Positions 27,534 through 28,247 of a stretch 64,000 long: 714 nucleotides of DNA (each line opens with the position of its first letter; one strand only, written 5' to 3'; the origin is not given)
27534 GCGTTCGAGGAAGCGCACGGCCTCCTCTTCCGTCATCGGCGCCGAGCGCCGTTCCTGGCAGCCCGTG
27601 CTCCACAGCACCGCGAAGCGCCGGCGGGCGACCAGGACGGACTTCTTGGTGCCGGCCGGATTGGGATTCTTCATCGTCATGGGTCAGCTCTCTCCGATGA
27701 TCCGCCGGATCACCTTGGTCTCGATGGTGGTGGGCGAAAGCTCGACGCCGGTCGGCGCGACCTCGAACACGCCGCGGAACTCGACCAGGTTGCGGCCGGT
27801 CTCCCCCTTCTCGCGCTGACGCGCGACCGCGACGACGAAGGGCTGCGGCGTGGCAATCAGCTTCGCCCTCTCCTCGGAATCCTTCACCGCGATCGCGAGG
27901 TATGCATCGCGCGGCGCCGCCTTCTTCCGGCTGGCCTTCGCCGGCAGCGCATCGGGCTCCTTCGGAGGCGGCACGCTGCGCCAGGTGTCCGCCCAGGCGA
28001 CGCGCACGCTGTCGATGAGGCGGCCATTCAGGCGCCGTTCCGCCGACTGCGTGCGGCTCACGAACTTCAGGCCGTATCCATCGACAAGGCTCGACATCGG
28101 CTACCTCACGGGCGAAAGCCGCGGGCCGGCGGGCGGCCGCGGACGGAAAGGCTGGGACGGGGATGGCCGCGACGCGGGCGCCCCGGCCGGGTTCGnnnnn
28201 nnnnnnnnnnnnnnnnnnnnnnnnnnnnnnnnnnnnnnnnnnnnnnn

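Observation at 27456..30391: Duplicated unknown two-gene module (A ~135 aa + B ~75 aa) in the same local region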

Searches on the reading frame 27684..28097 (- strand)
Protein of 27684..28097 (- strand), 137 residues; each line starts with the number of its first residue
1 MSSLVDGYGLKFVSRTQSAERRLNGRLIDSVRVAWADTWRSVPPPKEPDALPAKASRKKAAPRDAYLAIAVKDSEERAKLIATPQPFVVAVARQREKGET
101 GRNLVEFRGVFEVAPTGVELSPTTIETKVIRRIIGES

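Call 3: search_protein_families(library=pfam, proteins=[window:27684-28097:-], max_evalue=1)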
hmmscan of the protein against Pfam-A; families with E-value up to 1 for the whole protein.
window:27684-28097:- (137 aa): 0 families

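Call 4: search_protein_families(library=ncbifam, proteins=[window:27684-28097:-], max_evalue=1)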
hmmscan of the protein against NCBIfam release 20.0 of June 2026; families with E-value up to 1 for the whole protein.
window:27684-28097:- (137 aa): 0 families

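Call 9: find_homologous_proteins(query=window:27684-28097:-)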
Query window:27684-28097:- (137 aa): 26 proteins with E <= 0.001 among 43 candidates.
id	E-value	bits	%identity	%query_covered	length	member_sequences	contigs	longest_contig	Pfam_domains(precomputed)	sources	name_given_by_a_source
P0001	3.0e-81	288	100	100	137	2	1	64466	-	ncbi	-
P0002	2.8e-72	259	86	100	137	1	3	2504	-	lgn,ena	-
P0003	2.5e-56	207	73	99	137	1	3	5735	-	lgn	-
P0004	6.0e-47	177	63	99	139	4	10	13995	-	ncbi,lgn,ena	-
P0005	1.6e-42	162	59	96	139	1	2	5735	-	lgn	-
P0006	4.8e-42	161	61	100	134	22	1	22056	-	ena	-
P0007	7.4e-39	151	59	96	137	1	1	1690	-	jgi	jgi:hypothetical protein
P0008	6.0e-38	148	57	97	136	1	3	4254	-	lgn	-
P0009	2.9e-37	145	56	98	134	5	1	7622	-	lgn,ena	-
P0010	2.0e-35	139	53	97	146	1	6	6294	-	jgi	jgi:hypothetical protein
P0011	8.8e-35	137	54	98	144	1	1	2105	-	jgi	jgi:hypothetical protein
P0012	3.8e-34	135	51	98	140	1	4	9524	-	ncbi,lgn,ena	-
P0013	1.0e-33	134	56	97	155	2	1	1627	-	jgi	jgi:hypothetical protein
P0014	1.2e-33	134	54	96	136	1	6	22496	-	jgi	jgi:hypothetical protein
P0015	9.4e-33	131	52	97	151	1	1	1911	-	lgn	-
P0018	7.7e-31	125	53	97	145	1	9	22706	-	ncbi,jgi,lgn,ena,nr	ncbi:MAG: hypothetical protein FJX60_12710 [Alphaproteobacteria bacterium]|nr:hypothetical protein [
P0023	1.1e-12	66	38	94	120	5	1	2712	-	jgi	jgi:hypothetical protein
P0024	1.7e-11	62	36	93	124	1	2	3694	-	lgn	-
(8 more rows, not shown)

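Call 14: find_encoding_contigs(protein=P0003, flank=6000, max_places=3)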
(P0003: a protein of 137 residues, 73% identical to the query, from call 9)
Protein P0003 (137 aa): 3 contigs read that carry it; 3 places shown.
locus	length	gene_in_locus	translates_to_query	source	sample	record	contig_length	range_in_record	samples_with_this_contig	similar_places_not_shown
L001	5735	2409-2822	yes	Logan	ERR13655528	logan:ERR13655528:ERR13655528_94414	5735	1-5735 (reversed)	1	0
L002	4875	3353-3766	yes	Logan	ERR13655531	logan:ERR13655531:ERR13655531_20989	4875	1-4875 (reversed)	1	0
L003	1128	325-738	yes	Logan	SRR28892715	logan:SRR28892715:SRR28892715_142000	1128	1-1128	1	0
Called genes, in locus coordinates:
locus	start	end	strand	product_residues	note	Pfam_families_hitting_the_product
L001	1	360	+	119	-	?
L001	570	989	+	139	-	-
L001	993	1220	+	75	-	-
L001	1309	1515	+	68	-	-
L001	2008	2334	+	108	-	-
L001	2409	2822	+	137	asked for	-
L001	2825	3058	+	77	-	-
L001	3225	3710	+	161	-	-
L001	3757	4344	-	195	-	PF02798:GST_N, PF13417:GST_N_3, PF13409:GST_N_2, PF00043:GST_C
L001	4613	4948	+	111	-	-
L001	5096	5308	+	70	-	-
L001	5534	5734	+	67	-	?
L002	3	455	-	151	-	?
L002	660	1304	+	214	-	PF03006:HlyIII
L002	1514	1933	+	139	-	-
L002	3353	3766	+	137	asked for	-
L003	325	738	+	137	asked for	-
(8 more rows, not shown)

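Call 15: find_encoding_contigs(protein=P0004, flank=6000, max_places=3)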
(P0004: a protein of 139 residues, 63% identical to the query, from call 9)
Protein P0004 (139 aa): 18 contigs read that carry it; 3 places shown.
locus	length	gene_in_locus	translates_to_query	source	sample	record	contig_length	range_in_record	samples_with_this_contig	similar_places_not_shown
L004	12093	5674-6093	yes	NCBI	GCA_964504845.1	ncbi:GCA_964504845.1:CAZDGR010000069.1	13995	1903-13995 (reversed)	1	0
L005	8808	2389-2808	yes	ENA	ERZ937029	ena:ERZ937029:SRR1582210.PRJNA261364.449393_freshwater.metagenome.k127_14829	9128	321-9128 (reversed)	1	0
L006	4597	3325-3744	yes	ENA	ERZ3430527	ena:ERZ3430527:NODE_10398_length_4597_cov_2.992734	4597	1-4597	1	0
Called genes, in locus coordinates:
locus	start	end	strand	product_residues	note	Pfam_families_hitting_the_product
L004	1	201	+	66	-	?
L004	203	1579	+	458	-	PF00672:HAMP, PF00512:HisKA, PF02518:HATPase_c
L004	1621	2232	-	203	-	-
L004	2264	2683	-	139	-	-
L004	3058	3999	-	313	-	PF00795:CN_hydrolase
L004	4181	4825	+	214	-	PF03006:HlyIII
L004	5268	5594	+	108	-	-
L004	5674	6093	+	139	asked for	-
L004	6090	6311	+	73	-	-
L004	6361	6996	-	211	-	PF02798:GST_N, PF13409:GST_N_2, PF13417:GST_N_3, PF00043:GST_C, PF14497:GST_C_3 (weak)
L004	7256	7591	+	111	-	-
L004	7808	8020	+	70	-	-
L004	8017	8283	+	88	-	-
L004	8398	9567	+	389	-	PF00108:Thiolase_N, PF00109:ketoacyl-synt (faint), PF08545:ACP_syn_III (faint), PF02803:Thiolase_C, PF22691:Thiolase_C_1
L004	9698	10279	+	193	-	PF02525:Flavodoxin_2, PF03358:FMN_red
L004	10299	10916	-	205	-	PF13302:Acetyltransf_3, PF00583:Acetyltransf_1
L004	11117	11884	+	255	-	PF03741:TerC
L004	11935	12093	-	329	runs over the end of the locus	PF00291:PALP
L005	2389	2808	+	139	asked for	-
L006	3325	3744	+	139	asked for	-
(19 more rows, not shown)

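Call 16: find_encoding_contigs(protein=P0018, flank=6000, max_places=3)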
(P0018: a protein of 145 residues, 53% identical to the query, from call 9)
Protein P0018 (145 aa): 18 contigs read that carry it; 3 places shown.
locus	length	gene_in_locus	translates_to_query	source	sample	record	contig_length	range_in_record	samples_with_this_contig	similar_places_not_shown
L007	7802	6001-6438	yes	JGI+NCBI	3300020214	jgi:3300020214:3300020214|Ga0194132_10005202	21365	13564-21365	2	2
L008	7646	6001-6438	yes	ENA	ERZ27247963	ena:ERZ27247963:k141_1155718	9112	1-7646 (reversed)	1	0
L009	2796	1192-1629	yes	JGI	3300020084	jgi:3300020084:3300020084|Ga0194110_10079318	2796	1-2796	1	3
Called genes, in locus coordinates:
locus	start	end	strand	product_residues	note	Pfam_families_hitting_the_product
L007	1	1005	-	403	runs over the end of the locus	PF01943:Polysacc_synt, PF13440:Polysacc_synt_3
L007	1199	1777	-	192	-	PF13489:Methyltransf_23, PF13847:Methyltransf_31, PF08241:Methyltransf_11, PF08242:Methyltransf_12, PF13649:Methyltransf_25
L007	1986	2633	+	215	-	PF01209:Ubie_methyltran, PF13489:Methyltransf_23, PF13847:Methyltransf_31, PF08241:Methyltransf_11, PF08242:Methyltransf_12, PF13649:Methyltransf_25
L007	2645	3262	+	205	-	PF13489:Methyltransf_23, PF01209:Ubie_methyltran, PF13847:Methyltransf_31, PF08241:Methyltransf_11, PF08242:Methyltransf_12, PF13649:Methyltransf_25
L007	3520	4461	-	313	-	PF00795:CN_hydrolase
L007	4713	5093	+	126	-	PF00903:Glyoxalase, PF18029:Glyoxalase_6 (weak)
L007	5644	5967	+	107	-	-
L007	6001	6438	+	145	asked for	-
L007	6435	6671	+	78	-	-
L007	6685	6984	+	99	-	-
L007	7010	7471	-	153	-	PF14588:YjgF_endoribonc, PF01042:Ribonuc_L-PSP (weak)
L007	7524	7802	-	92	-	PF12762:DDE_Tnp_IS1595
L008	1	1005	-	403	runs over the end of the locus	PF01943:Polysacc_synt, PF13440:Polysacc_synt_3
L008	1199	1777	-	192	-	PF13489:Methyltransf_23, PF13847:Methyltransf_31, PF08241:Methyltransf_11, PF08242:Methyltransf_12, PF13649:Methyltransf_25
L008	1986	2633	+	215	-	PF01209:Ubie_methyltran, PF13489:Methyltransf_23, PF13847:Methyltransf_31, PF08241:Methyltransf_11, PF08242:Methyltransf_12, PF13649:Methyltransf_25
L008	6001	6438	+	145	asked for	-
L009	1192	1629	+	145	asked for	-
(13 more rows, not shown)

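Call 17: predict_structure(alignment_id=A1)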
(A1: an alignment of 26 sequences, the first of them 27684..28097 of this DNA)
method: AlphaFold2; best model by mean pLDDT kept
length: 137 residues; sequences in the alignment: 26
mean_pLDDT: 76.6   pTM: 0.68
mean pLDDT of the five models: 76.6, 75.0, 71.6, 63.9, 51.3
residues with pLDDT >= 90: 25; 70-90: 73; 50-70: 23; < 50: 16
segments of 3 or more residues with pLDDT < 50: 44-50, 52-54, 58-61
pLDDT, mean of each block of 10 residues (from residue 1): 82 81 89 85 50 46 77 83 87 68 72 88 88 79
secondary structure, 60 per line:
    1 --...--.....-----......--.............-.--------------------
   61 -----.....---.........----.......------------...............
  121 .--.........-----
elements in order: E3-5 E8-12 E18-23 E26-35 E66-70 H74-82 E87-93 E106-121 E124-132

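Call 19: search_protein_representatives(alignment_id=A1)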
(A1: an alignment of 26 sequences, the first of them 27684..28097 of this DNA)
Query: 26 sequences, 139 profile positions. Proteins with E-value up to 0.001 (for the whole library): 113; up to 1e-10: 59; up to 1e-30: 3. The best 113 are listed.
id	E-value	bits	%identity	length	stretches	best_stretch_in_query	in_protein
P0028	2.7e-53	196.1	-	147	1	2-138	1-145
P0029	2.3e-42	160.7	-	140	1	1-136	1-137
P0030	4.9e-36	140.2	-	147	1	3-137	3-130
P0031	2.0e-30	122.1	-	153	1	1-135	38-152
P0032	3.7e-30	121.2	-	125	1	1-137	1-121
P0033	3.2e-29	118.1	-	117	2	64-136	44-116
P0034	9.4e-29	116.6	-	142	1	1-98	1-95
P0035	2.4e-27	112.0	-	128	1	2-135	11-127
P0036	5.9e-26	107.6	-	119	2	62-136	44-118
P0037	1.2e-25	106.6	-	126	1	1-137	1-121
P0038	6.0e-25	104.3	-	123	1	1-137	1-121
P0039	1.3e-24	103.1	-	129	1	1-136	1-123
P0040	5.2e-24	101.2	-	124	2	62-137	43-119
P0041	6.1e-24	101.0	-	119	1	1-135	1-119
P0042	8.0e-24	100.6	-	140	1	3-136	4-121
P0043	6.2e-23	97.8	-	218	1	1-134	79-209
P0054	2.4e-19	86.1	-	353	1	1-136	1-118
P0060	1.1e-18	84.1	-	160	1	3-136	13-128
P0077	1.3e-12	64.4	-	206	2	63-118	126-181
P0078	1.4e-12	64.2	-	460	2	64-134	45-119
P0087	1.4e-10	57.7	-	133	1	79-138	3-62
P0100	4.7e-08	49.6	-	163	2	65-137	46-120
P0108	1.7e-07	47.7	-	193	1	55-113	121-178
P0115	1.7e-06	44.5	-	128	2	1-39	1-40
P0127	5.5e-05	39.6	-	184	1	6-118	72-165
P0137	6.1e-04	36.2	-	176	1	2-129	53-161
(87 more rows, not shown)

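Call 22: fold_search(model_id=the predicted structure, library=pdb)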
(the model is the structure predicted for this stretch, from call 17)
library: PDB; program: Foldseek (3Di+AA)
matches with E <= 10: 299; with E <= 0.001: 0
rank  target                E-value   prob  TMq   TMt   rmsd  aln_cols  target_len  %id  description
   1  9e7m_Va               1.9e-01  0.44  0.32  0.29  12.0       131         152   14  In situ cryoEM structure of bacteriophage Ur-lambda tail tip complex (released 2025-11-05)
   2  7qep_O3               2.2e-01  0.57  0.25  0.30   8.8        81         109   15  Cryo-EM structure of the ribosome from Encephalitozoon cuniculi (released 2022-02-09)
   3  8tpu_A9               2.8e-01  0.35  0.23  0.29  10.5        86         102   14  Subtomogram averaged consensus structure of the malarial 80S ribosome in Plasmodium falciparum-infected human erythro (released 2024-08-14)
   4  7t2e_A                3.3e-01  0.33  0.31  0.29  12.1       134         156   13  Structure of bacteriophage lambda tube protein V in C6 (released 2022-12-07)
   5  9mfe_A                3.3e-01  0.25  0.28  0.26  12.6       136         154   12  cryoEM structure of Escherichia phage YDC107 tail core (released 2025-01-01)
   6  8iyk_D                3.5e-01  0.33  0.31  0.21  12.0       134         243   13  Tail tip conformation 1 of phage lambda tail (released 2023-10-18)
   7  7p6u_C                3.7e-01  0.28  0.23  0.06   6.8        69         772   10  Lon protease from Thermus Thermophilus (released 2021-10-27)
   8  7p6u_A                3.9e-01  0.28  0.23  0.06   6.8        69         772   10  Lon protease from Thermus Thermophilus (released 2021-10-27)
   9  3rh7_B                4.9e-01  0.30  0.34  0.19   9.9       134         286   12  Crystal structure of a putative oxidoreductase (SMa0793) from Sinorhizobium meliloti 1021 at 3.00 A resolution (released 2011-06-08)
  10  3rh7_E                5.2e-01  0.28  0.33  0.19  10.2       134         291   13  Crystal structure of a putative oxidoreductase (SMa0793) from Sinorhizobium meliloti 1021 at 3.00 A resolution (released 2011-06-08)
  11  8k35_L                5.2e-01  0.15  0.23  0.22  13.2       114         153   11  Structure of the bacteriophage lambda tail tip complex (released 2023-11-15)
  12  8ip8_MB               5.5e-01  0.33  0.26  0.31   9.7        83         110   12  Wheat 80S ribosome stalled on AUG-Stop boron dependently (released 2024-02-21)
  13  4v6w_Cf               5.5e-01  0.21  0.26  0.23  16.1       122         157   13  Structure of the D. melanogaster 80S ribosome (released 2014-07-09)
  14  8y9n_A                5.5e-01  0.06  0.15  0.04  13.8       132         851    8  Cas12h1-crRNA-dsDNA ternary complex (released 2025-02-12)
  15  5xxb_e                7.7e-01  0.23  0.24  0.29  10.3        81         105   14  Large subunit of Toxoplasma gondii ribosome (released 2017-08-30)
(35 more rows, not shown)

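Call 26: search_protein_families(library=pfam, proteins=[P0054, P0078, P0043, P0077, P0108, P0127, P0137, P0100, P0060, P0030], max_evalue=0.1)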
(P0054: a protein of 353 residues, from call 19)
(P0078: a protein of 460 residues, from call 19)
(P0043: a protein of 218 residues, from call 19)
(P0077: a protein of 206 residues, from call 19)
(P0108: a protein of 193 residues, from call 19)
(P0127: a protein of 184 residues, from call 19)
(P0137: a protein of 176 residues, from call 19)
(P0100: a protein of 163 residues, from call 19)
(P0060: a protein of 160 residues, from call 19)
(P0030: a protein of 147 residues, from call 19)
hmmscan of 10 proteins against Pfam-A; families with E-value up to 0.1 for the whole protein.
P0054 (353 aa): 4 families
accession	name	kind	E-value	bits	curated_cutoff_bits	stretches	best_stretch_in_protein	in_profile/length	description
PF01844.29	HNH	-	1.4e-05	25.6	21.4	1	240-296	1-47/47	HNH endonuclease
PF13391.12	HNH_2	-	0.0026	18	21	1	240-296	1-61/66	HNH endonuclease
PF07102.17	YbcO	-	0.0089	16.5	29.9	1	281-316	48-83/92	Putative nuclease YbcO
PF23580.1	Znf_XAF1_N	-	0.054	13.4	27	0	283-297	5-19/30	XIAP-associated factor 1-like, N-terminal zinc finger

P0078 (460 aa): 3 families
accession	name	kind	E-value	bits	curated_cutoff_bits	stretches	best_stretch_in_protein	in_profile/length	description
PF08011.17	PDDEXK_9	-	0.0034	17.8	25.5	1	375-417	32-81/105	PD-(D/E)XK nuclease superfamily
PF01193.29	RNA_pol_L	-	0.082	13.1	24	0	374-409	36-71/74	RNA polymerase Rpb3/Rpb11 dimerisation domain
PF11967.14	RecO_N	-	0.083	13.4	27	0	183-228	35-78/80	Recombination protein O N terminal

P0043 (218 aa): 0 families

P0077 (206 aa): 0 families

P0108 (193 aa): 0 families

P0127 (184 aa): 0 families

P0137 (176 aa): 0 families

P0100 (163 aa): 0 families

P0060 (160 aa): 0 families

P0030 (147 aa): 0 families

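Call 27: search_solved_structures(query=A1, max_evalue=10)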
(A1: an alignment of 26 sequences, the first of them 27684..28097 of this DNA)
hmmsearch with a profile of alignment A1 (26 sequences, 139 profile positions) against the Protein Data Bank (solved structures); distinct sequences matched with E-value up to 10: 1.
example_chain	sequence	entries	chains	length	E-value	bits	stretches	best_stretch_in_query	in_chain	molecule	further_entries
9ygm_LY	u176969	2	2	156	0.012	19.1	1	26-100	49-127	60S ribosomal protein eL24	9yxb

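Call 28: find_related_loci(query=A1, collection=genome_contigs, flank=7000)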
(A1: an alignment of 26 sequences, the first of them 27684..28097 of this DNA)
Query A1 (137 aa) in genome_contigs; peptide patterns used: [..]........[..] (x = any residue, [..] = any of these).
27 stretches matched a pattern; 9 encode a relative of the query (tblastn E <= 1e-3); 9 distinct loci.
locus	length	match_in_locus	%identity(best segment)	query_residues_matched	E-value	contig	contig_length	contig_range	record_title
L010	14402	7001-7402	63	1-137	6e-51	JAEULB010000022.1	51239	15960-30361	MAG: Rhodospirillaceae bacterium isolate new MAG-110 k141_3677746, whole genome shotgun sequence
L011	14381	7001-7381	57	3-133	1e-40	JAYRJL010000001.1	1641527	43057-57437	MAG: Alphaproteobacteria bacterium isolate SZ_szas3bin.18 NODE_2_length_1641527_cov_3.96751, whole genome shotgun sequen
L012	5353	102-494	56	3-136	3e-38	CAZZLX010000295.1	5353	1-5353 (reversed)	MAG TPA_asm: uncultured Rhizobium sp. isolate SRP124364_co1_94 genome assembly, contig: NODE_19503_length_5353_cov_5.518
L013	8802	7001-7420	53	1-133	2e-37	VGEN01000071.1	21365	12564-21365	MAG: Alphaproteobacteria bacterium isolate K_Offshore_80m_m2_107 K_Offshore_80m_m2_107_Ga0194132_10005202, whole genome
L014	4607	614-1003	48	1-132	8e-33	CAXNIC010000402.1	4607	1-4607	MAG: Alphaproteobacteria bacterium isolate LH-05nov19-173 genome assembly, contig: LH-05nov19-C51269, whole genome shotg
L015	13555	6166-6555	47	1-132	1e-31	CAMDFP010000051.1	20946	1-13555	MAG: Asaia bogorensis isolate MoH-23oct19-153 genome assembly, contig: MoH-23oct19-C3081, whole genome shotgun sequence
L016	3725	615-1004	47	1-132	1e-31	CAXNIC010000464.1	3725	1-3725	MAG: Alphaproteobacteria bacterium isolate LH-05nov19-173 genome assembly, contig: LH-05nov19-C69040, whole genome shotg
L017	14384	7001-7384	49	1-130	2e-32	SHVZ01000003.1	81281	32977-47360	MAG: Alphaproteobacteria bacterium isolate Baikal-deep-G52 BACOMB-C929, whole genome shotgun sequence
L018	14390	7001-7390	45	1-132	3e-26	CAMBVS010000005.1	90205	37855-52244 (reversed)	MAG: Rhizobium sp. Q54 isolate TH-08apr19-116 genome assembly, contig: TH-08apr19-C424, whole genome shotgun sequence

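Call 35: find_homologous_proteins(query=A2, max_evalue=0.001)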
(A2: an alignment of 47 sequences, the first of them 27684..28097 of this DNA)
Query A2 (47 sequences) (137 aa, profile of the alignment): 44 proteins with E <= 0.001 among 1360 candidates.
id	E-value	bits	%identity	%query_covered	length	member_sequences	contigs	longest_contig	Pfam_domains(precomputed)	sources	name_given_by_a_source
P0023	6.4e-46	173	38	94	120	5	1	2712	-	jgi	jgi:hypothetical protein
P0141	1.5e-43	165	37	95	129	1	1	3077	-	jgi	jgi:hypothetical protein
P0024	1.3e-41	159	36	93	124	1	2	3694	-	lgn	-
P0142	4.4e-41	157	36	94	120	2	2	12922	-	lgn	-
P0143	9.3e-41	156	35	97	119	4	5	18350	-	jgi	-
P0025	1.7e-40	156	35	97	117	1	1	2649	-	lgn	-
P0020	3.2e-38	148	50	96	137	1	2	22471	-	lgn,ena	-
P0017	2.1e-36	142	52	97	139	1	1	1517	-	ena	-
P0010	9.9e-36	140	53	97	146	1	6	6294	-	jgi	jgi:hypothetical protein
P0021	2.8e-35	139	45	96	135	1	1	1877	-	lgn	-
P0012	1.1e-34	137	51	98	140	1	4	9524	-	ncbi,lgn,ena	-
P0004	3.2e-34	135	63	99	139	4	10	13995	-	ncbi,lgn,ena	-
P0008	6.2e-34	134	57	97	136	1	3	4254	-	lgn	-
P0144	2.7e-33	132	57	96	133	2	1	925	-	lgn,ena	-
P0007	4.3e-33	132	59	96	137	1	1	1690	-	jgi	jgi:hypothetical protein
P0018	1.0e-29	121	53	97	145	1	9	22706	-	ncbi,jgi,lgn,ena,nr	ncbi:MAG: hypothetical protein FJX60_12710 [Alphaproteobacteria bacterium]|nr:hypothetical protein [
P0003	6.8e-28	115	73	99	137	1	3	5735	-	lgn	-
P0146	2.6e-27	113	32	94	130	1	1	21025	-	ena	-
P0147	4.6e-26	109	30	81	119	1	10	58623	-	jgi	jgi:hypothetical protein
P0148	3.5e-25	106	24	81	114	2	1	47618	-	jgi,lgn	jgi:hypothetical protein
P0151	3.5e-23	100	-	-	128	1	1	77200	-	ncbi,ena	-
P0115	1.9e-21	94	27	81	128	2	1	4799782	-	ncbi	ncbi:hypothetical protein [Rhizobium herbae]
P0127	1.5e-20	91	25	82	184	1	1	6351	-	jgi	-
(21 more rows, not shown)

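Call 36: find_encoding_contigs(protein=P0115, flank=8000, max_places=2)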
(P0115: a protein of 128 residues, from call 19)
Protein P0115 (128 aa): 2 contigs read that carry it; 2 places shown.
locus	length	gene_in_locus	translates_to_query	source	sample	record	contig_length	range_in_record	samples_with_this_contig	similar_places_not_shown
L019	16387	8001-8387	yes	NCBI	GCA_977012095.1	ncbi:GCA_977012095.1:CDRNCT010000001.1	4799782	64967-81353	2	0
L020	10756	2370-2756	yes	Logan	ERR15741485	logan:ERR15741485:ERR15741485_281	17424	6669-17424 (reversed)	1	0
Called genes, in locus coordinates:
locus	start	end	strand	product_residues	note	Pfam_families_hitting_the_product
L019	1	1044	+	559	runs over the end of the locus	PF03235:GmrSD_N, PF07510:GmrSD_C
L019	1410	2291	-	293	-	PF00149:Metallophos (weak)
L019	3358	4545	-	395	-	PF13546:DDE_5, PF01609:DDE_Tnp_1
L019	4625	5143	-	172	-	PF13358:DDE_3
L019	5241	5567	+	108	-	-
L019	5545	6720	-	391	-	-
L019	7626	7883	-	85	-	-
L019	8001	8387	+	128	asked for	-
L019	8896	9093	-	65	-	PF05930:Phage_AlpA, PF12728:HTH_17 (weak)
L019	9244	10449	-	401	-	PF13356:Arm-DNA-bind_3, PF22022:Phage_int_M, PF00589:Phage_integrase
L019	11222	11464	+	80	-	-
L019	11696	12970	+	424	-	PF05990:DUF900, PF12697:Abhydrolase_6 (weak)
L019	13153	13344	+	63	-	-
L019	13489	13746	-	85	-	PF04972:BON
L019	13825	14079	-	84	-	PF06169:DUF982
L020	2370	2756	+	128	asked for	-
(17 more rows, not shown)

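Call 37: find_encoding_contigs(protein=P0147, flank=8000, max_places=2)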
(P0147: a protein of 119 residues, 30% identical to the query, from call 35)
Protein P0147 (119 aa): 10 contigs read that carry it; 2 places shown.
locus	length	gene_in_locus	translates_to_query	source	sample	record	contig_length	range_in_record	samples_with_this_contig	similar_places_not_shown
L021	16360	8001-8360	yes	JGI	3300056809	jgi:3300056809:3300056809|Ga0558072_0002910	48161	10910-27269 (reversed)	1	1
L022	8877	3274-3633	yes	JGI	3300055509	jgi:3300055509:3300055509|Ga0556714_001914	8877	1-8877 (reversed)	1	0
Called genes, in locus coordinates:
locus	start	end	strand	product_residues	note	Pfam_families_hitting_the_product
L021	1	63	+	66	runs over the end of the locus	-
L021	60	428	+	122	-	-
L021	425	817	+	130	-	PF01726:LexA_DNA_bind, PF12802:MarR_2 (faint)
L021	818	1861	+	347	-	PF10073:GapR_DNA-bd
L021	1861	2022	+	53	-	-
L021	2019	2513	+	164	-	-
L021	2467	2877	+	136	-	-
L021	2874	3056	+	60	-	-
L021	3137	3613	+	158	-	PF25109:HAD_PNKP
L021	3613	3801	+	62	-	-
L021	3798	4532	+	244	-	-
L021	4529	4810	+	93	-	-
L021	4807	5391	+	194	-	PF08299:Bac_DnaA_C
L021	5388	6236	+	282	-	PF07120:DUF1376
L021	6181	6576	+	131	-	-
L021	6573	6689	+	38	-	-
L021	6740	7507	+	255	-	-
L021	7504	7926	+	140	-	-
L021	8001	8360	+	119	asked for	-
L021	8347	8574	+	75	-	-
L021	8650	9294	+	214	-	-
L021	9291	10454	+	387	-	PF01381:HTH_3, PF13560:HTH_31, PF06114:Peptidase_M78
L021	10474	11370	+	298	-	PF03400:DDE_Tnp_IS1 (faint)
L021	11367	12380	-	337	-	-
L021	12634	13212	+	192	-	-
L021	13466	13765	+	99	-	-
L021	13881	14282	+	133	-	-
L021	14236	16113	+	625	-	PF03354:TerL_ATPase, PF20441:TerL_nuclease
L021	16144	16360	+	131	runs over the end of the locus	-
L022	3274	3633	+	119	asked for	-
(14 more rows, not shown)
